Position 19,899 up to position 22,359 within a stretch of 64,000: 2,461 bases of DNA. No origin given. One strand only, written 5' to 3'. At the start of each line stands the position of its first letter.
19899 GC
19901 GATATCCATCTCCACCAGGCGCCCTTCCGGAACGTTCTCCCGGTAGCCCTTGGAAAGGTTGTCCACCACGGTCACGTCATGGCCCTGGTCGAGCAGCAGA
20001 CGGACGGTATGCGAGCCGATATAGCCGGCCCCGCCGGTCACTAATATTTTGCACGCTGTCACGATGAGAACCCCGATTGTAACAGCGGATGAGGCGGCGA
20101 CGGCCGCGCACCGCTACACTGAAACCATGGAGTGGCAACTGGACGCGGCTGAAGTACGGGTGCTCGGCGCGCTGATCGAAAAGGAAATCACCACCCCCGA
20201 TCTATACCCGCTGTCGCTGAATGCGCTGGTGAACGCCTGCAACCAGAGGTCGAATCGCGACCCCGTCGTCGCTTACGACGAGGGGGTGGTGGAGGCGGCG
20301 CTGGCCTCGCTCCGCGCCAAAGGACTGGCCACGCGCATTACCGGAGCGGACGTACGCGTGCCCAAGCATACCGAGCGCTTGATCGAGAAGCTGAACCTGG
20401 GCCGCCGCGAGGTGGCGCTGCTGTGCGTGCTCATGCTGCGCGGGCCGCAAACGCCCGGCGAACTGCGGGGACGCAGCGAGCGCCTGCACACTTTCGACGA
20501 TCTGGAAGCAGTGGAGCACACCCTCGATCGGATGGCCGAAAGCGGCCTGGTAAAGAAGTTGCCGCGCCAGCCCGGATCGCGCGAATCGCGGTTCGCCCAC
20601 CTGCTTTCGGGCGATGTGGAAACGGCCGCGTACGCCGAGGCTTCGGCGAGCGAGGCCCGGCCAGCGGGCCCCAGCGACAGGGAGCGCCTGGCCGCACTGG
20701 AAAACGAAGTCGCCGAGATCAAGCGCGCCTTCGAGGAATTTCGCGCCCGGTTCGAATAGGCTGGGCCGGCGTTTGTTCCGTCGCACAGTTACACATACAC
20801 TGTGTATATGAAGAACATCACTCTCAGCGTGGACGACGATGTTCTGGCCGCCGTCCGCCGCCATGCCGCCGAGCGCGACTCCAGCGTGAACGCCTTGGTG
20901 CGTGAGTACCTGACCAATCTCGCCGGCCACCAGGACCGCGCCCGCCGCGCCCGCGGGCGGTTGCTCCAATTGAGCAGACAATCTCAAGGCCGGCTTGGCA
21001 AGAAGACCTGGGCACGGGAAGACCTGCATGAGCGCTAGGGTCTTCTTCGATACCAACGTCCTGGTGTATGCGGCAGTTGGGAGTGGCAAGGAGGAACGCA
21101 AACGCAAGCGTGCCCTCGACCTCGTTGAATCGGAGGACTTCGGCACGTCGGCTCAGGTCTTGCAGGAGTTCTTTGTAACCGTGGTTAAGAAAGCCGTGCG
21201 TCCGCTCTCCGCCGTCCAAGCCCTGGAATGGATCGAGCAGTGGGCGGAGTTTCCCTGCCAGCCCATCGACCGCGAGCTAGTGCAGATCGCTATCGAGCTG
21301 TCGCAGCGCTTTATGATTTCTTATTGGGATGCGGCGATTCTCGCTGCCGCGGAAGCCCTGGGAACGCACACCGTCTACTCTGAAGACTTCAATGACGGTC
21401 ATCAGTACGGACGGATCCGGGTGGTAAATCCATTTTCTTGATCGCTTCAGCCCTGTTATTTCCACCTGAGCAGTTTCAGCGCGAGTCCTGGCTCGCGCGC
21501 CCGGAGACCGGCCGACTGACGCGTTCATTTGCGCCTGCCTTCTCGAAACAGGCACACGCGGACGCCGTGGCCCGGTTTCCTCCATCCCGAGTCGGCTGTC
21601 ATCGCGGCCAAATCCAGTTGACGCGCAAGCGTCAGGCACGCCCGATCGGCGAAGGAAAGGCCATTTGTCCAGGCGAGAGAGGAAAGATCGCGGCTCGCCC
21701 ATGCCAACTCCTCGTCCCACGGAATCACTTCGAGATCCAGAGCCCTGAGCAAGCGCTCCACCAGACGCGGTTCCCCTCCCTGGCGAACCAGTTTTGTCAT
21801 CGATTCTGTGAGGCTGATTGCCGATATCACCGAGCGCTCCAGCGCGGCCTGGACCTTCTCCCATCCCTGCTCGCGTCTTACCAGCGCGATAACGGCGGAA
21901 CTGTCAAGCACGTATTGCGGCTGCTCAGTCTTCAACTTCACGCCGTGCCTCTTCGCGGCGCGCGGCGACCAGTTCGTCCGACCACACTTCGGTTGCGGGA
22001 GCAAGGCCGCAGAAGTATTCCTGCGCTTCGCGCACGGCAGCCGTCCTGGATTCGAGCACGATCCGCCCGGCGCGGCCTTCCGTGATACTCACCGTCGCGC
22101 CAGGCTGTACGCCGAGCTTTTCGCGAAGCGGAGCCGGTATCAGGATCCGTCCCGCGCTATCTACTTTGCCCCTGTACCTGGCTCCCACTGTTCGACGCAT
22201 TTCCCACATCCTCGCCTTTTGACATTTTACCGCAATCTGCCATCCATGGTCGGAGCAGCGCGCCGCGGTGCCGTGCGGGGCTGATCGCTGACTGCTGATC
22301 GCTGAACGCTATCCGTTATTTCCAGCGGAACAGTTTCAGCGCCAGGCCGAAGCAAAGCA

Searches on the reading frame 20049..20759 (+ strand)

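Call 69: search_protein_families(library=pfam, proteins=[window:20049-20759:+], max_evalue=0.001)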
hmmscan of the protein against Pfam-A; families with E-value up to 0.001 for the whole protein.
window:20049-20759:+ (236 aa): 1 family
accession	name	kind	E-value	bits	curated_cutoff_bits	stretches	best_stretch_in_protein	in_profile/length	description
PF04337.18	DUF480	-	9.1e-59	198.3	25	1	31-176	1-148/149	Protein of unknown function, DUF480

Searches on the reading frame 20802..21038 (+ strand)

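Call 69: search_protein_families(library=pfam, proteins=[window:20802-21038:+], max_evalue=0.001)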
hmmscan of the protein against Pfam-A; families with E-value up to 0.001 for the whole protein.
window:20802-21038:+ (78 aa): 3 families
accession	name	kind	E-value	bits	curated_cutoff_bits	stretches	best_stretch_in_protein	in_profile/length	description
PF01402.27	RHH_1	-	1.1e-06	28.8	20.5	1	6-40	2-36/39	Ribbon-helix-helix protein, copG family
PF19891.5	DUF6364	-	1.8e-05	25.6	27.3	1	6-51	5-39/70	Family of unknown function (DUF6364)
PF22513.2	FitA-like_RHH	-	9.2e-05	22.8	27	1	10-39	8-37/39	Antitoxin FitA-like, ribbon-helix-helix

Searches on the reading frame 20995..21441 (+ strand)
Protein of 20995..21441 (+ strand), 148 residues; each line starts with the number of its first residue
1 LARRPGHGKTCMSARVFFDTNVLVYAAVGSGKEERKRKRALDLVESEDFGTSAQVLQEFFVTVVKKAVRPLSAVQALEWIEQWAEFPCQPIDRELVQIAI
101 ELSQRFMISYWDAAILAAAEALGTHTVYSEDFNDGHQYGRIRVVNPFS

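Call 69: search_protein_families(library=pfam, proteins=[window:20995-21441:+], max_evalue=0.001)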
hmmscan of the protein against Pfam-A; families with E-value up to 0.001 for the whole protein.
window:20995-21441:+ (148 aa): 2 families
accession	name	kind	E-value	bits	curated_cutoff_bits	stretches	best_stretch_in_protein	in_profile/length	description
PF01850.27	PIN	-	9.5e-12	46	23.6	1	16-131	1-111/120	PIN domain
PF13470.12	PIN_3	-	6.1e-05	24.2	27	1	15-94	1-75/115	PIN domain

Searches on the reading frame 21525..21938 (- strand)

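Call 69: search_protein_families(library=pfam, proteins=[window:21525-21938:-], max_evalue=0.001)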
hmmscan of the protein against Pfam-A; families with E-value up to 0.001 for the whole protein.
window:21525-21938:- (137 aa): 1 family
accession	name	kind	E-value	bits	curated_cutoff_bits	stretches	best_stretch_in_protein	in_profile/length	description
PF01850.27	PIN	-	2.8e-15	57.4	23.6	1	9-121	1-116/120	PIN domain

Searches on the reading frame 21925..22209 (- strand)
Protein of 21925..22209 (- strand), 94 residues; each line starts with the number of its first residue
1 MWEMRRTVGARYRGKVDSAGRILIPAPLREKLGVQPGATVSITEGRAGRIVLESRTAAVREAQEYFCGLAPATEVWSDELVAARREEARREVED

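Call 69: search_protein_families(library=pfam, proteins=[window:21925-22209:-], max_evalue=0.001)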
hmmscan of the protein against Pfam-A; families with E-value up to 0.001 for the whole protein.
window:21925-22209:- (94 aa): 3 families
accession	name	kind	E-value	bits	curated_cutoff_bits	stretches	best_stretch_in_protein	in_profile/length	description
PF04014.23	MazE_antitoxin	-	2.5e-08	34.1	24.7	1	15-54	3-42/48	Antidote-toxin recognition MazE, bacterial antitoxin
PF02381.23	MraZ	-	2.2e-05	24.7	23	1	15-41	9-35/72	MraZ protein, putative antitoxin-like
PF14250.11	AbrB-like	-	0.00074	20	25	0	10-46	29-65/70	AbrB-like transcriptional regulator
